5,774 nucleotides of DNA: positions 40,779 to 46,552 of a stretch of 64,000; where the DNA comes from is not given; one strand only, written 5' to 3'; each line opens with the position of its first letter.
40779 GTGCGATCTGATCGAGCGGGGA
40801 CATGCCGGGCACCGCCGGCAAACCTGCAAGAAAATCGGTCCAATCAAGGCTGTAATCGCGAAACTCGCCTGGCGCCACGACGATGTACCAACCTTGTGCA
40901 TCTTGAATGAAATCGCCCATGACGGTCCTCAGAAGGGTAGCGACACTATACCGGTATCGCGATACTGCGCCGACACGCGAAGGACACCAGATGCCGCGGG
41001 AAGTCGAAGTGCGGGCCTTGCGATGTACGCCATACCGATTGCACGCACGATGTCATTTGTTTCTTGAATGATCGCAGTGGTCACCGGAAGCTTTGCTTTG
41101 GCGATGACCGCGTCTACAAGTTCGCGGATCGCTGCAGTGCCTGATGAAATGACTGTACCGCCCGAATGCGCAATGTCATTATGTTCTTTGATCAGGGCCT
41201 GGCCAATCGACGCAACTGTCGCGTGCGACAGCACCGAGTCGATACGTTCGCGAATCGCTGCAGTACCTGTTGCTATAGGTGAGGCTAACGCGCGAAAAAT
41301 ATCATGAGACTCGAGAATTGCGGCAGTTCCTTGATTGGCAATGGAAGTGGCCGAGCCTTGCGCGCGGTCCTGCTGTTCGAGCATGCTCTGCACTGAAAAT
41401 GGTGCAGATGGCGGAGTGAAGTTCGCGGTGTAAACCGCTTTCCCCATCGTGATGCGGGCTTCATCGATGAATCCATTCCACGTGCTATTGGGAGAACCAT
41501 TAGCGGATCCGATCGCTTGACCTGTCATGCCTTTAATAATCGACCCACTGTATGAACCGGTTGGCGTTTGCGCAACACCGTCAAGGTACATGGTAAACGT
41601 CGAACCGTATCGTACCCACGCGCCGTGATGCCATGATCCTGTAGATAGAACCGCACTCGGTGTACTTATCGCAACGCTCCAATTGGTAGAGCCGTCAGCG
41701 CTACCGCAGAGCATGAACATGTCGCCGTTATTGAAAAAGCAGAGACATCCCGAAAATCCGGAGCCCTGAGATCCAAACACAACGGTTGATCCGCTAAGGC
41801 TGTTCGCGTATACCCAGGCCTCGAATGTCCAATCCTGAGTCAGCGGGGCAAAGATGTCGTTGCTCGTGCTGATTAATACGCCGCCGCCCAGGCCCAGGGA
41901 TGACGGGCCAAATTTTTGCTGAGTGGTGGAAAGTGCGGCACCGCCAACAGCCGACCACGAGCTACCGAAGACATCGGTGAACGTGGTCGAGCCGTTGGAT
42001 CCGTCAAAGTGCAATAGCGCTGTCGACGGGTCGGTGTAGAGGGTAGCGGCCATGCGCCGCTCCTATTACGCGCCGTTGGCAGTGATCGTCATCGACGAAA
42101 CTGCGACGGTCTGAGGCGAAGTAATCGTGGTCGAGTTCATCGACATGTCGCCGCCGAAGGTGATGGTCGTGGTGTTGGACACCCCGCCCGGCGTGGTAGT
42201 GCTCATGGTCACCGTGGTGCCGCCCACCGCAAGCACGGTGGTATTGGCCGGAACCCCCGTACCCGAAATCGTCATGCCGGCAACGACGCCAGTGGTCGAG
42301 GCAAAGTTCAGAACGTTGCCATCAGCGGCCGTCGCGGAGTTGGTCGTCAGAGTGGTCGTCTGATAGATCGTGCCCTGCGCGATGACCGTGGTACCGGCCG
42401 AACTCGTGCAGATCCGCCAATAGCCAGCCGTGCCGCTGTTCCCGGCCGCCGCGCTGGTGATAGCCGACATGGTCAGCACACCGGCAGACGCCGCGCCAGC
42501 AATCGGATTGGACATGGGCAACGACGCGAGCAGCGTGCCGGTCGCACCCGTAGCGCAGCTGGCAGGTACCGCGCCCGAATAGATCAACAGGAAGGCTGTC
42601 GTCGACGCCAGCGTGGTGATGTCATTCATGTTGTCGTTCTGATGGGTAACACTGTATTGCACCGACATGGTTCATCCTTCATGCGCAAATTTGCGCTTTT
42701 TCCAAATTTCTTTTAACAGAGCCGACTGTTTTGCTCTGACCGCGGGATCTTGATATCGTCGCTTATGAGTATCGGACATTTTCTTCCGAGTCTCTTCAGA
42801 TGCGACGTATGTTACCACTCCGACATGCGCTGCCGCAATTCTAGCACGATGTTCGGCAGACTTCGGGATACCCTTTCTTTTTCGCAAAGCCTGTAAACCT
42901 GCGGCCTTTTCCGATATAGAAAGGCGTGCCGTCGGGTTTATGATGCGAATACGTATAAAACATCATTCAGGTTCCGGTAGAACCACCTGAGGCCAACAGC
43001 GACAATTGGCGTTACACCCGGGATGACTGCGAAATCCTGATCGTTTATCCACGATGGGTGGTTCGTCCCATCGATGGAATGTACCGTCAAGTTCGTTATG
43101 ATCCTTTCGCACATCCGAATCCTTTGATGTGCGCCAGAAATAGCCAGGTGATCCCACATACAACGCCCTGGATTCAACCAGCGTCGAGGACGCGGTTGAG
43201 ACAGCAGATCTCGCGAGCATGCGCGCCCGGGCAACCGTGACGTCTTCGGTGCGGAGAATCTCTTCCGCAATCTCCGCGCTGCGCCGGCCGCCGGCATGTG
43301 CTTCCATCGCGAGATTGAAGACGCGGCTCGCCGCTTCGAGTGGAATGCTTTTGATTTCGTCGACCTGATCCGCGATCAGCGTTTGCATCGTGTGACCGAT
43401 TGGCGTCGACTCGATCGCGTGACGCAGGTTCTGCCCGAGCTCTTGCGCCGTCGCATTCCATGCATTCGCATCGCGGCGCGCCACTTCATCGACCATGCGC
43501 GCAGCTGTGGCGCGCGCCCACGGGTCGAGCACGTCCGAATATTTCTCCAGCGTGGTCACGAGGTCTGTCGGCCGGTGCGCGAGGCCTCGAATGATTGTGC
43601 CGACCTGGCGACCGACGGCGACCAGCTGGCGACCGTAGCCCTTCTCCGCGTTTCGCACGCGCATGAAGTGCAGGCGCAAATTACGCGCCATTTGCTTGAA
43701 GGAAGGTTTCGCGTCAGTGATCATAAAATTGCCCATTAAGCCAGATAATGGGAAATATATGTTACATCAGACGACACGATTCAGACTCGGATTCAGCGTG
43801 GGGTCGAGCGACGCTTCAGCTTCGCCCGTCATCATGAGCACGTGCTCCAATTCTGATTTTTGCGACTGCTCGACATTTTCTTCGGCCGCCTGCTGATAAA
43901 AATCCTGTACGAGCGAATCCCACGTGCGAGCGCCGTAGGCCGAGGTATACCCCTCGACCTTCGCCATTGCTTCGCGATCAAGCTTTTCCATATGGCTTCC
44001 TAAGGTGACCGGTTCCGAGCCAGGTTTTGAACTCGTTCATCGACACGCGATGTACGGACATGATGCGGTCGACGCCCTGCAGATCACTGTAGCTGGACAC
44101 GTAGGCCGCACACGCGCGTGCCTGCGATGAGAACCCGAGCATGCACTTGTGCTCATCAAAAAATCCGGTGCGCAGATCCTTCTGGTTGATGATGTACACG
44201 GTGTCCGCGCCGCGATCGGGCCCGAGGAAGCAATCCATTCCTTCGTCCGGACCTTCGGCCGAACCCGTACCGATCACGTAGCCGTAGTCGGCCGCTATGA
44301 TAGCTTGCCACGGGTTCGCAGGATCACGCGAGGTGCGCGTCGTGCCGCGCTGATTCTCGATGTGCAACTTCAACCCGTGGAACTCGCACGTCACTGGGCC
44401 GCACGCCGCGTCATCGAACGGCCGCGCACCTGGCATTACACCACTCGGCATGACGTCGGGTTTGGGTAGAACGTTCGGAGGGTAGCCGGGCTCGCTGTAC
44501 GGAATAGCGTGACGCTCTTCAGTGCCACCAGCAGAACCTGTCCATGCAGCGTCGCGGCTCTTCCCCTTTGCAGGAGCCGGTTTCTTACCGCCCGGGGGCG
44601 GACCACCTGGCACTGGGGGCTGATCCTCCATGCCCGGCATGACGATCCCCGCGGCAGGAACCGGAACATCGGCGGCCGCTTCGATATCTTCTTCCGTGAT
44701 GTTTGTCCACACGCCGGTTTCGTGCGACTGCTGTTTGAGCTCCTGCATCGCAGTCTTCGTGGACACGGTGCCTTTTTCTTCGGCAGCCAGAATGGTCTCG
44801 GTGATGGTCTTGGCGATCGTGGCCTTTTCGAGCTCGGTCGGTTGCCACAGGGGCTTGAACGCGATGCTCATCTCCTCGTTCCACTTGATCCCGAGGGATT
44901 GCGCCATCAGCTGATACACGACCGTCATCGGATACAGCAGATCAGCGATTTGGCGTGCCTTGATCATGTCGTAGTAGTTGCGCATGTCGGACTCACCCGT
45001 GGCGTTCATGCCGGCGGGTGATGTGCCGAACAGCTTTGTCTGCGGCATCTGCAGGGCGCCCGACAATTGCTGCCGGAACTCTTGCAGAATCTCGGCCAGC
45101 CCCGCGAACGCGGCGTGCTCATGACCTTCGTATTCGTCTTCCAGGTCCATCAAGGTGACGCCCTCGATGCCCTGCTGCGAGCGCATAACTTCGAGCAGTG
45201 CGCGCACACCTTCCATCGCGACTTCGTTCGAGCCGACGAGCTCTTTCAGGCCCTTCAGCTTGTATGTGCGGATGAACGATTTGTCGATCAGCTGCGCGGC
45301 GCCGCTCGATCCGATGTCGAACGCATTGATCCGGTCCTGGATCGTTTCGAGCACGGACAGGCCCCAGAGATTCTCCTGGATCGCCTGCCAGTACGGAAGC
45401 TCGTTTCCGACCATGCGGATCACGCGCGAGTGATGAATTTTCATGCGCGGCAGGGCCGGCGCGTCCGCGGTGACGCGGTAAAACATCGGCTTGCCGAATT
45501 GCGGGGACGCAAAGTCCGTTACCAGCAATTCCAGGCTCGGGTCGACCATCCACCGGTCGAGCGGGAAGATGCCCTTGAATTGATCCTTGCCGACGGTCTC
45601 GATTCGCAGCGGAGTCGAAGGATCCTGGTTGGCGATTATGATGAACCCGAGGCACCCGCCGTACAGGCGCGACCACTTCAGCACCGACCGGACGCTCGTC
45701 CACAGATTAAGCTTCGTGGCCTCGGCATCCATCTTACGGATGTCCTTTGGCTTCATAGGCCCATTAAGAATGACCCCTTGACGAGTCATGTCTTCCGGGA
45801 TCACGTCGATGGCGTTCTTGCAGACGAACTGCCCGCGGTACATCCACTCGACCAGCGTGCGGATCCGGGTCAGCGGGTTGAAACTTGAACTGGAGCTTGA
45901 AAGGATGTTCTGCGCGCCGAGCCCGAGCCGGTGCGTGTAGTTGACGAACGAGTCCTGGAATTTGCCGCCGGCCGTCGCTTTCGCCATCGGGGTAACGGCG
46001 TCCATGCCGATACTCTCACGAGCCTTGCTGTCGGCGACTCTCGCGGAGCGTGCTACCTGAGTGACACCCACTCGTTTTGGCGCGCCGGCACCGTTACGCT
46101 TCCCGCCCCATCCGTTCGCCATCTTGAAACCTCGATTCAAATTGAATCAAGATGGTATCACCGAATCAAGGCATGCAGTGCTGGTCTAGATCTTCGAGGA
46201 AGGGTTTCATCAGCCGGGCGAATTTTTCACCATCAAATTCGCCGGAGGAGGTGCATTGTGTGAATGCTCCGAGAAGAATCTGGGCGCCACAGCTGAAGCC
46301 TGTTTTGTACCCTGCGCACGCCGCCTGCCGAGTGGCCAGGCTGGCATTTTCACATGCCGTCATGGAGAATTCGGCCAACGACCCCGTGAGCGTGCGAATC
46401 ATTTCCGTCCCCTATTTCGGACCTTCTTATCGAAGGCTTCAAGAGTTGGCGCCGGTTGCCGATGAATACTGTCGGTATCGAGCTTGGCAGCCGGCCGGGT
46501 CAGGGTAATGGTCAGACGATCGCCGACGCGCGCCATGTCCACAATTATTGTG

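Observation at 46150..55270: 9-kb accessory island inserted between terminase large subunit and portal genes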

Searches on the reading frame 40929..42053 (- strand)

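Call 4: search_protein_families(library=pfam, proteins=[window:40929-42053:-], max_evalue=0.01)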
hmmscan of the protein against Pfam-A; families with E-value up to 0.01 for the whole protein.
window:40929-42053:- (374 aa): 1 family
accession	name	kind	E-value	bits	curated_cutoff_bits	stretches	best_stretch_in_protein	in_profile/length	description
PF13385.13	Laminin_G_3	-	9.4e-17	62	27.6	1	61-201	7-140/151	Concanavalin A-like lectin/glucanases superfamily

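Call 5: search_protein_families(library=phrogs, proteins=[window:40929-42053:-], max_evalue=0.001)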
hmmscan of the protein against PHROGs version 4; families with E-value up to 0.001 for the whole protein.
window:40929-42053:- (374 aa): 8 families
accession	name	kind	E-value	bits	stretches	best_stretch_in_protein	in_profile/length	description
phrog_3545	-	unknown function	5.6e-30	105.2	1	5-228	747-985/1115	-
phrog_24074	-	unknown function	2.6e-27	96.5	1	7-217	412-621/892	-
phrog_13163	-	tail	7e-22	78.2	1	34-220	536-718/976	baseplate wedge subunit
phrog_38322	-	unknown function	8e-16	59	1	8-220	295-504/506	-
phrog_701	-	head and packaging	3.2e-14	50.6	1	34-224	4044-4227/6136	virion structural protein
phrog_32294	-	tail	5.1e-14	50.9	1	34-241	428-632/2435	baseplate wedge subunit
phrog_1469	-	tail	2.1e-12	45.9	1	35-219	526-705/2607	baseplate wedge subunit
phrog_8510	-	head and packaging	4e-12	45.7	1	59-243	550-718/1348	virion structural protein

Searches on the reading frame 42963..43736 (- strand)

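Call 4: search_protein_families(library=pfam, proteins=[window:42963-43736:-], max_evalue=0.01)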
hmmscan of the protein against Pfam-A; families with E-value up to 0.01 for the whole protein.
window:42963-43736:- (257 aa): 1 family
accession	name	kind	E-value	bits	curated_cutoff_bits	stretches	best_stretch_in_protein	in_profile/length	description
PF04233.19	Phage_Mu_F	-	1.4e-13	52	29.6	1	143-247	7-109/112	Phage Mu protein F like protein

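Call 5: search_protein_families(library=phrogs, proteins=[window:42963-43736:-], max_evalue=0.001)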
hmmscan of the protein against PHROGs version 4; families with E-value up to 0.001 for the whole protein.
window:42963-43736:- (257 aa): 8 families
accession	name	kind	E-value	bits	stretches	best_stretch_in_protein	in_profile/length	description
phrog_324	-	head and packaging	1.1e-52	180.9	1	24-256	72-321/624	head morphogenesis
phrog_4529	-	head and packaging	1.2e-23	85.1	1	107-250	141-285/533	minor head protein and DNA pilot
phrog_15127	-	head and packaging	1.1e-13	51.6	1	83-230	71-224/602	head protein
phrog_2468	-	head and packaging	1.7e-10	41.9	1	69-255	83-275/303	head morphogenesis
phrog_2662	-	head and packaging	7.4e-08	32.4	1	42-247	515-703/717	portal protein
phrog_595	-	head and packaging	7.7e-08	33.1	1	148-248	198-293/513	head maturation protease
phrog_6577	-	unknown function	1.5e-05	24.5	1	122-255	102-232/1066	-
phrog_29840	-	unknown function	5.6e-05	24.1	1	194-252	24-87/121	-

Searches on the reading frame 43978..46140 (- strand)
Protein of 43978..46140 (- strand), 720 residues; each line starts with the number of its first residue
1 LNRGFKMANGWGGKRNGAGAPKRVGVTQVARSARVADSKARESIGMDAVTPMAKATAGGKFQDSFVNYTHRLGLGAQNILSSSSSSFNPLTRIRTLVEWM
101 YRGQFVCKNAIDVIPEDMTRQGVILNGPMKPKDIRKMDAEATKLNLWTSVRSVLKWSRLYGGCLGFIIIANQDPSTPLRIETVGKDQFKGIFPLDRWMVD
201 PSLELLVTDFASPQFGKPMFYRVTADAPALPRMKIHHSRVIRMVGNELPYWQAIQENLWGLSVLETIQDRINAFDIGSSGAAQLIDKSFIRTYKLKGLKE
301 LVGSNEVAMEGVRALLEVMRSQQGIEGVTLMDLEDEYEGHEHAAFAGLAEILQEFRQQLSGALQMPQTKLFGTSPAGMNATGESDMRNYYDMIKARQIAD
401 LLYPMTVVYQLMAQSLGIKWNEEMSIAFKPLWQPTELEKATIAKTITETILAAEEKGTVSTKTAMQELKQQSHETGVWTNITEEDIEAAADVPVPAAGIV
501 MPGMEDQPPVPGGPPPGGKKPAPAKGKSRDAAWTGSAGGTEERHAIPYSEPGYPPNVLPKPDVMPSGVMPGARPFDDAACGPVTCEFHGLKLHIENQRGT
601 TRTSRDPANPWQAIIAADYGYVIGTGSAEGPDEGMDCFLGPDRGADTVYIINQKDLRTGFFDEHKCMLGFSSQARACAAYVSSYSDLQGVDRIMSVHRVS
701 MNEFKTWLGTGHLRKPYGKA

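Call 4: search_protein_families(library=pfam, proteins=[window:43978-46140:-], max_evalue=0.01)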
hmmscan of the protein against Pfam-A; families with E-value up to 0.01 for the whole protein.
window:43978-46140:- (720 aa): 2 families
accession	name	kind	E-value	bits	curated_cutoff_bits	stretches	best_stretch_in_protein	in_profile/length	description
PF06381.16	Phage_portal_3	-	4e-94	315.7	33.8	1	99-450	5-355/357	Phage portal protein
PF18823.6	InPase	-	5.3e-29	101.2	26.8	1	585-708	14-134/135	Inorganic Pyrophosphatase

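Call 5: search_protein_families(library=phrogs, proteins=[window:43978-46140:-], max_evalue=0.001)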
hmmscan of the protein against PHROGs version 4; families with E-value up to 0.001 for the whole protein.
window:43978-46140:- (720 aa): 17 families
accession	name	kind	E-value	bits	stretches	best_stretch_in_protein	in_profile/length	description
phrog_146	-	head and packaging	5.4e-117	393.1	1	52-502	14-454/587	portal protein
phrog_12751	-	unknown function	4.4e-58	197.7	1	252-513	3-258/283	-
phrog_4660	-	head and packaging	1.9e-43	149.9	2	587-719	639-764/765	minor head protein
phrog_15615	-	head and packaging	8.9e-40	137.2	1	77-261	19-192/194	virion structural protein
phrog_15528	-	head and packaging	7.5e-37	128.1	1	100-451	69-426/794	portal protein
phrog_37402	-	unknown function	1.4e-23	83.1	1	584-711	1113-1242/2639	-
phrog_30335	-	unknown function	3.4e-22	78.4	1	587-719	775-903/2900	-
phrog_4272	-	unknown function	5.2e-22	79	1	585-715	137-262/764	-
phrog_33607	-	unknown function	2.9e-16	60.5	1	591-696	117-219/287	-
phrog_938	-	lysis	2.4e-15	55.7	1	587-717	1514-1645/2185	endolysin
phrog_30637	-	unknown function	2.6e-14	53.1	1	234-485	4-252/1119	-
phrog_220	-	head and packaging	3e-13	49.7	1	158-409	118-373/1338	minor head protein and DNA pilot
phrog_5143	-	unknown function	1.1e-11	43.6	1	586-706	728-847/2204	-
phrog_20705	-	head and packaging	1.2e-11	44.6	1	587-709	35-155/690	virion structural protein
phrog_10089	-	moron, auxiliary metabolic gene and host takeover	1.8e-11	42.5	1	587-717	902-1031/4647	DarB-like antirestriction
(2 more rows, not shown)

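Call 10: search_dna_similar(query=window:43978-46140:-, collection=phages, mode=protein, max_rows=30)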
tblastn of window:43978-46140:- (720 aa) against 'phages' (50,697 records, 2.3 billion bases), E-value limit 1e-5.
Records with a match: 2034; places in all: 2038; records where one place covers at least 80% of the query: 0.
Best place of each record, by identity: <60% 2034.
By first word of the organism name: Klebsiella 475; Escherichia 361; Vibrio 337; Pseudomonas 309; Acinetobacter 91; Shigella 34; Aeromonas 32; Burkholderia 28; Yersinia 28; Erwinia 28; and 67 more.
By host as written in the record: - 452; Klebsiella pneumoniae 213; Pseudomonas aeruginosa 118; Escherichia coli 111; Pseudomonas aeruginosa PAO1 85; Acinetobacter baumannii 43; Escherichia coli DSM 12242 43; Escherichia coli K-12 MG1655 35; and 433 more.
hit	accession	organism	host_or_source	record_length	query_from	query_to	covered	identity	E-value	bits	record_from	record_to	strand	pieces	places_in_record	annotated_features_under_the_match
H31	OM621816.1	Edwardsiella phage vB_EpM_ZHS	Edwardsiella piscicida EIB202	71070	23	495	66%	45.7%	7e-120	402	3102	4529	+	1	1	putative portal protein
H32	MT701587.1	Burkholderia phage Magia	Burkholderia cenocepacia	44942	15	502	68%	41.9%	2e-106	363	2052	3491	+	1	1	portal protein | terminase large subunit | ribosome_binding_site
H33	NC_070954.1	Burkholderia phage Magia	Burkholderia cenocepacia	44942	15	502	68%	41.9%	2e-106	363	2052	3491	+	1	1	portal protein | terminase large subunit | ribosome_binding_site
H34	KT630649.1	Salmonella phage SEN34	Salmonella enterica subsp. diarizonae ...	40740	15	498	67%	40.0%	2e-98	338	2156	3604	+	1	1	putative portal protein | terminase large subunit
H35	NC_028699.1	Salmonella phage SEN34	Salmonella enterica subsp. diarizonae ...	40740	15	498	67%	40.0%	2e-98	338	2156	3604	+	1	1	DUF1073 domain-containing protein | terminase large subunit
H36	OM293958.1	Bordetella phage vB_BaM-IFTN9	Bordetella avium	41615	62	505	62%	43.3%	1e-107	365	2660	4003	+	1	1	portal protein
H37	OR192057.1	Acinetobacter phage A785.1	Acinetobacter baumannii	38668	62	507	62%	42.4%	3e-106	362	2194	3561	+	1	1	hypothetical protein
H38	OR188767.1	Acinetobacter phage BUCTT20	Acinetobacter baumannii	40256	62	507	62%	42.4%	4e-106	361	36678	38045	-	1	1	DUF1073 domain-containing protein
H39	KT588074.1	Acinetobacter phage Ab105-1phi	Acinetobacter baumannii Ab105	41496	62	507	62%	42.4%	4e-106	361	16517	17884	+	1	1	hypothetical protein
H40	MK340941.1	Acinetobacter phage AbTJ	Acinetobacter baumannii MDR-TJ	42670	62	507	62%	42.4%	4e-106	361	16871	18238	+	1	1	putative portal protein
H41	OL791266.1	Phage WC36-2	-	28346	60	504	62%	42.4%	1e-96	334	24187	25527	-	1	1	record has no annotation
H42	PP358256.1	Ralstonia phage PY059YO380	Ralstonia solanacearum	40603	54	489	61%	43.3%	1e-101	348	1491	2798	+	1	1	hypothetical protein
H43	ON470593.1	Escherichia phage vB_EcoM-683R1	Escherichia coli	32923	48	498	63%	41.8%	7e-101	346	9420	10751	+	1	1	hypothetical protein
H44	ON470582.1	Escherichia phage vB_EcoM-689R2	Escherichia coli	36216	48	498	63%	41.8%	7e-101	346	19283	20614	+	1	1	hypothetical protein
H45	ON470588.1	Escherichia phage vB_EcoM-611R5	Escherichia coli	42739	48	498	63%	41.8%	8e-101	346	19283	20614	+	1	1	hypothetical protein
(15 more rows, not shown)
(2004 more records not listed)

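Call 22: get_annotated_region(hit=H31, flank=6000)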
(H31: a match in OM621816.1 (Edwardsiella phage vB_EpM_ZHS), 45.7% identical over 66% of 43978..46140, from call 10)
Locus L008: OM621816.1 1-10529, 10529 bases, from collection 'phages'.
description: Edwardsiella phage vB_EpM_ZHS, complete genome.
organism: Edwardsiella phage vB_EpM_ZHS (NCBI taxid 2923251)
taxonomy: Viruses; Duplodnaviria; Heunggongvirae; Uroviricota; Caudoviricetes
host: Edwardsiella piscicida EIB202; source: river; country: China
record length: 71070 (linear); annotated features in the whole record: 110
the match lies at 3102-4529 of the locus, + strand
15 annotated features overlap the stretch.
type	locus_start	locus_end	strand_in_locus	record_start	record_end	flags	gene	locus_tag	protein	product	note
CDS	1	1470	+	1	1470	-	-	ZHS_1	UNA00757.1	putative terminase large subunit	-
CDS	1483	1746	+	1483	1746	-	-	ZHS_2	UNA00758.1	putative glucose-methanol-choline oxidoreductase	-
CDS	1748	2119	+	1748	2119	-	-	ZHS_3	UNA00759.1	hypothetical protein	-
CDS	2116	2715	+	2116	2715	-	-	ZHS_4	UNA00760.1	prohead protease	-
CDS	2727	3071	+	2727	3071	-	-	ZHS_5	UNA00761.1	putative portal protein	-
CDS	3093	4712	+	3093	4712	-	-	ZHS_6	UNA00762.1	putative portal protein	-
CDS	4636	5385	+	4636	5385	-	-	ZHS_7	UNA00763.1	minor capsid component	-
CDS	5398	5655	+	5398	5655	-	-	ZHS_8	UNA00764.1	hypothetical protein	-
CDS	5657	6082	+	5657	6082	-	-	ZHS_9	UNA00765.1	hypothetical protein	-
CDS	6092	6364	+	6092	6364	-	-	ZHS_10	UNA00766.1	putative head fiber protein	-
CDS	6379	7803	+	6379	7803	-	-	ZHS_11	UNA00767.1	DUF2213 domain-containing protein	-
CDS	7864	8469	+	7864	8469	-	-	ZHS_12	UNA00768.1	hypothetical protein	-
CDS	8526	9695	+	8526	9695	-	-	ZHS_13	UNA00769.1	major capsid protein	-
CDS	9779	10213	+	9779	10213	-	-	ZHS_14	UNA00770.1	hypothetical protein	-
CDS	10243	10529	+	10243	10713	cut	-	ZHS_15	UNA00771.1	head to tail adaptor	-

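Call 28: find_related_loci(query=A1, collection=viral_contigs, flank=10000)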
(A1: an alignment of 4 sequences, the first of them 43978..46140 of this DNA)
Query A1 (720 aa) in viral_contigs; peptide patterns used: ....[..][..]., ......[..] (x = any residue, [..] = any of these).
69 stretches matched a pattern; 6 encode a relative of the query (tblastn E <= 1e-3); 6 distinct loci.
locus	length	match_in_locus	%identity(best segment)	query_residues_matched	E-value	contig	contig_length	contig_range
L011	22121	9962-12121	100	1-720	0e+0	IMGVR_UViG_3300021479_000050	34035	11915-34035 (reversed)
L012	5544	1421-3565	82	12-720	0e+0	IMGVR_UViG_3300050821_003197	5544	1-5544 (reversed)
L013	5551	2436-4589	73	12-717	0e+0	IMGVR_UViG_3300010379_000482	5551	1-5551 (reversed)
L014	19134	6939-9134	61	2-713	0e+0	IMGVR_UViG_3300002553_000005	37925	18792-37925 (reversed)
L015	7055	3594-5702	51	7-717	0e+0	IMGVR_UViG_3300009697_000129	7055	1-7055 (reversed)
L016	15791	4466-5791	32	60-500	9e-64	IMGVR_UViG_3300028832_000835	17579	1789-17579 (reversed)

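Call 29: find_related_loci(query=A1, collection=metagenome_contigs, flank=10000)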
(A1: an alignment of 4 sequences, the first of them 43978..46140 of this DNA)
Query A1 (720 aa) in metagenome_contigs; peptide patterns used: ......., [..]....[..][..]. (x = any residue, [..] = any of these).
206 stretches matched a pattern; 5 encode a relative of the query (tblastn E <= 1e-3); 5 distinct loci.
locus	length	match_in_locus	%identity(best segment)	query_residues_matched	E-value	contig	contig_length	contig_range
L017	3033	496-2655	100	1-720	0e+0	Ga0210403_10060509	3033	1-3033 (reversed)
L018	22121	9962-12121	100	1-720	0e+0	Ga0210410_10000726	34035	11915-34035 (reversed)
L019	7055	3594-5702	51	7-717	0e+0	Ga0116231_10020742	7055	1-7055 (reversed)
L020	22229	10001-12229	62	19-717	0e+0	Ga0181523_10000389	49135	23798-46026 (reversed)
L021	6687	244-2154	49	16-709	3e-149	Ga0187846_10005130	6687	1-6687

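Call 30: find_related_loci(query=A1, collection=genome_contigs, flank=10000)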
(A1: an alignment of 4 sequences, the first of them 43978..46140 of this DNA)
Query A1 (720 aa) in genome_contigs; peptide patterns used: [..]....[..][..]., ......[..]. (x = any residue, [..] = any of these).
58 stretches matched a pattern, but none encodes a relative of the query by tblastn (E <= 1e-3).

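Call 100: search_protein_families(library=phrogs, proteins=[L008:1483-1746:+, L008:1748-2119:+, L008:2116-2715:+, L008:2727-3071:+, L020:8374-9048:+], max_evalue=0.001)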
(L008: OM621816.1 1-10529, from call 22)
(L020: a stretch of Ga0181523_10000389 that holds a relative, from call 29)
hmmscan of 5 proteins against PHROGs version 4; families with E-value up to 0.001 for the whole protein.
L008:1483-1746:+ (87 aa): 2 families
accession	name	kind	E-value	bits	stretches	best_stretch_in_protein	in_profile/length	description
phrog_34105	-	unknown function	7.9e-08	33.6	1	23-79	54-111/120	-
phrog_25433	-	unknown function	0.00018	22.3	1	13-76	140-202/210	-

L008:1748-2119:+ (123 aa): 0 families

L008:2116-2715:+ (199 aa): 1 family
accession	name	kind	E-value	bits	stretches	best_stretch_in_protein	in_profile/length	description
phrog_755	-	DNA, RNA and nucleotide metabolism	2.1e-18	67.4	1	53-190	4-147/156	RNA ligase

L008:2727-3071:+ (114 aa): 1 family
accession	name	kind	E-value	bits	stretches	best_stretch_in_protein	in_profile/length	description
phrog_30637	-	unknown function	1.2e-07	31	1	9-41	280-312/1119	-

L020:8374-9048:+ (224 aa): 1 family
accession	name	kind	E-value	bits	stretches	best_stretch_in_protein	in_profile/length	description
phrog_28262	-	unknown function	0.00016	21.1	1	19-107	256-344/765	-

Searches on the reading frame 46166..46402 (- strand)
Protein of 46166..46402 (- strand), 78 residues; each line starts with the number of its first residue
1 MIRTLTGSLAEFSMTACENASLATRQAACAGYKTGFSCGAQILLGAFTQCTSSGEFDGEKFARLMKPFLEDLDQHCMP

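Call 12: search_protein_families(library=pfam, proteins=[window:46166-46402:-], max_evalue=0.05)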
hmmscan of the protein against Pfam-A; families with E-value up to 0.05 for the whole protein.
window:46166-46402:- (78 aa): 0 families

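Call 26: search_protein_families(library=phrogs, proteins=[window:46166-46402:-], max_evalue=0.01)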
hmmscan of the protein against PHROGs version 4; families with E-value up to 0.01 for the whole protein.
window:46166-46402:- (78 aa): 0 families
